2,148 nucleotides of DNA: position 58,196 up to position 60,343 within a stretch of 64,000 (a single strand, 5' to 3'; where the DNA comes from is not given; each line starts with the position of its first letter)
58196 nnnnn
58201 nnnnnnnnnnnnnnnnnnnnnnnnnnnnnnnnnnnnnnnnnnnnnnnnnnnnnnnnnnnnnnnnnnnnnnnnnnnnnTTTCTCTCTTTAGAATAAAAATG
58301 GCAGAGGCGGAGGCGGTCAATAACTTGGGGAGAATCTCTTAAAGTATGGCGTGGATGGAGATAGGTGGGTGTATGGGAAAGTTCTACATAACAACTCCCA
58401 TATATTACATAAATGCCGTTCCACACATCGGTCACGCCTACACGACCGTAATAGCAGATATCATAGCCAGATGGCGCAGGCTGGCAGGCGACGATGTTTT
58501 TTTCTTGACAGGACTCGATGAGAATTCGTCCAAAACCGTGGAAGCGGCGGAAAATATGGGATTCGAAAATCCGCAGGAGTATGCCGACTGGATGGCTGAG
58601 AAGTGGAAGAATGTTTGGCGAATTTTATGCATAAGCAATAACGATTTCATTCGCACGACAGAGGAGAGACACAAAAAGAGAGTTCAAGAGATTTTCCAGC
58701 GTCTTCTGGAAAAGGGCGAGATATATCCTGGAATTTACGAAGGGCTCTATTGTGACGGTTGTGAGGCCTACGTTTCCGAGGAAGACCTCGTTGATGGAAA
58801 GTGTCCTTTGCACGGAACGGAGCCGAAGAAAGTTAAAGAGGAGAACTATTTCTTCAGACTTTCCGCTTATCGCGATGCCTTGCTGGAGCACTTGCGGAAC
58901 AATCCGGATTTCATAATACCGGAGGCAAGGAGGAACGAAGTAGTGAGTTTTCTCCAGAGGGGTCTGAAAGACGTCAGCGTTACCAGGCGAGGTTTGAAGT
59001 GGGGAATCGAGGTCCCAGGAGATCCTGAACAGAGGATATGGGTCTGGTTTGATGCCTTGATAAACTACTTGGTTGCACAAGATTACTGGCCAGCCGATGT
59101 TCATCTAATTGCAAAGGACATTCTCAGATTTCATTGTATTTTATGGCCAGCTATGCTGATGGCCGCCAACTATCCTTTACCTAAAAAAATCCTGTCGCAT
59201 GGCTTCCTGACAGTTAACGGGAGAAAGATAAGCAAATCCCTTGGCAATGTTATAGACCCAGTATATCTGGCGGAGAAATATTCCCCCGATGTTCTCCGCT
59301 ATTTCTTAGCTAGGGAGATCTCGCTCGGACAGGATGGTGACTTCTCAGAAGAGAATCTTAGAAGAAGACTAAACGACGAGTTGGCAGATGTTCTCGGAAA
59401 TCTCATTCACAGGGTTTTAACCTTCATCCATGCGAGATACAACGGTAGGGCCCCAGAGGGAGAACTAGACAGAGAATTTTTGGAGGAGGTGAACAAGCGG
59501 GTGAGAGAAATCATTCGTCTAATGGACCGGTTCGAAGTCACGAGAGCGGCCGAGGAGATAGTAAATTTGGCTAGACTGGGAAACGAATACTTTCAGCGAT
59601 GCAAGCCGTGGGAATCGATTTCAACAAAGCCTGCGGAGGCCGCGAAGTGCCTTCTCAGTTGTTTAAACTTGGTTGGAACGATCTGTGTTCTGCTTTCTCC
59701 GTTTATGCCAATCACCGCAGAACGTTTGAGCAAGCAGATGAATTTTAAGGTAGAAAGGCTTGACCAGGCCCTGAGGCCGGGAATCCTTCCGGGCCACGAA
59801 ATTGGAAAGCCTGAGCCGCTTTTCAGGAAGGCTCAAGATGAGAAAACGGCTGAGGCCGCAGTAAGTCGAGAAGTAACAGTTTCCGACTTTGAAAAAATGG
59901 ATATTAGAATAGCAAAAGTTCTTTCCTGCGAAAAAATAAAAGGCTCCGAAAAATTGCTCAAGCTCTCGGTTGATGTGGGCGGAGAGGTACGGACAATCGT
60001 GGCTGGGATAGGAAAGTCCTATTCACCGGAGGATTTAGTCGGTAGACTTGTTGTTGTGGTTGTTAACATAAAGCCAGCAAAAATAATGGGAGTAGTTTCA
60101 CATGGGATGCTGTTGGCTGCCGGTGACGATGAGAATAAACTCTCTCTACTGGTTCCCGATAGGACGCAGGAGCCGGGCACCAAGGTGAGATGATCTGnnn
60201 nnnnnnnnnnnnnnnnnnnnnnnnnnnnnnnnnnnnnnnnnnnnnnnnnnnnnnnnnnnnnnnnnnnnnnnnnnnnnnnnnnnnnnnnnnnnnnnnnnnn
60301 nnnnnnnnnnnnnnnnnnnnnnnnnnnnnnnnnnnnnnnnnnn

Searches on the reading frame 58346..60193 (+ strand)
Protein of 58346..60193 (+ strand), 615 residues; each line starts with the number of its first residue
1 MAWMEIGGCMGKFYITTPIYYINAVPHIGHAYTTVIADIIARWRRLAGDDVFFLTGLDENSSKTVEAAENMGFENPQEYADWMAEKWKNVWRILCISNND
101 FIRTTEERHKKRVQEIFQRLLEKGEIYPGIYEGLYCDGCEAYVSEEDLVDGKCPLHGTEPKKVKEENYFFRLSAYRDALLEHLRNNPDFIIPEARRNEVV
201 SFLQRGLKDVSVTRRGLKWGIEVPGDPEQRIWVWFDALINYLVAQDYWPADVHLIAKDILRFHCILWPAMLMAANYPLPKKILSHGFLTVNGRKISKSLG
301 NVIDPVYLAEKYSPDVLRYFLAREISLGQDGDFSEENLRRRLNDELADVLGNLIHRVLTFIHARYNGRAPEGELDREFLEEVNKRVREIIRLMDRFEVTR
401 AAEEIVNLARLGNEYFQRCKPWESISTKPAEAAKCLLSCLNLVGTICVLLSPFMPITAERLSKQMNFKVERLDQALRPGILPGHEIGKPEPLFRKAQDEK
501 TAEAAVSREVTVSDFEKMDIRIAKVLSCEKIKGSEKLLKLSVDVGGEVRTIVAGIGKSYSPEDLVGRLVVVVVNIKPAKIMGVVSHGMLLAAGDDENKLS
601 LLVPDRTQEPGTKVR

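Call 33: search_protein_families(library=pfam, proteins=[window:58346-60193:+], max_evalue=0.001)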
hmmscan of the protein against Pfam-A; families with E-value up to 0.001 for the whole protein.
window:58346-60193:+ (615 aa): 6 families
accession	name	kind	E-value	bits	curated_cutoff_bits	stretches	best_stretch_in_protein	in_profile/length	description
PF09334.17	tRNA-synt_1g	-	1.1e-102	344.2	20.1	2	136-358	152-391/391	tRNA synthetases class I (M)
PF01588.26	tRNA_bind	-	9.2e-29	99.8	27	1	520-613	1-96/96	Putative tRNA binding domain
PF00133.28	tRNA-synt_1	-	2.1e-26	93.1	22.7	2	11-224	23-244/414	tRNA synthetases class I (I, L, M and V)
PF19303.5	Anticodon_3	-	2.6e-22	79.7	23.5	1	371-503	7-142/152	Anticodon binding domain of methionyl tRNA ligase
PF01406.26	tRNA-synt_1e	-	2e-14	54.1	27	2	24-130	21-125/301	tRNA synthetases class I (C) catalytic domain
PF08264.19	Anticodon_1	-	4.4e-11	43.3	25.1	1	375-537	1-138/148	Anticodon-binding domain of tRNA ligase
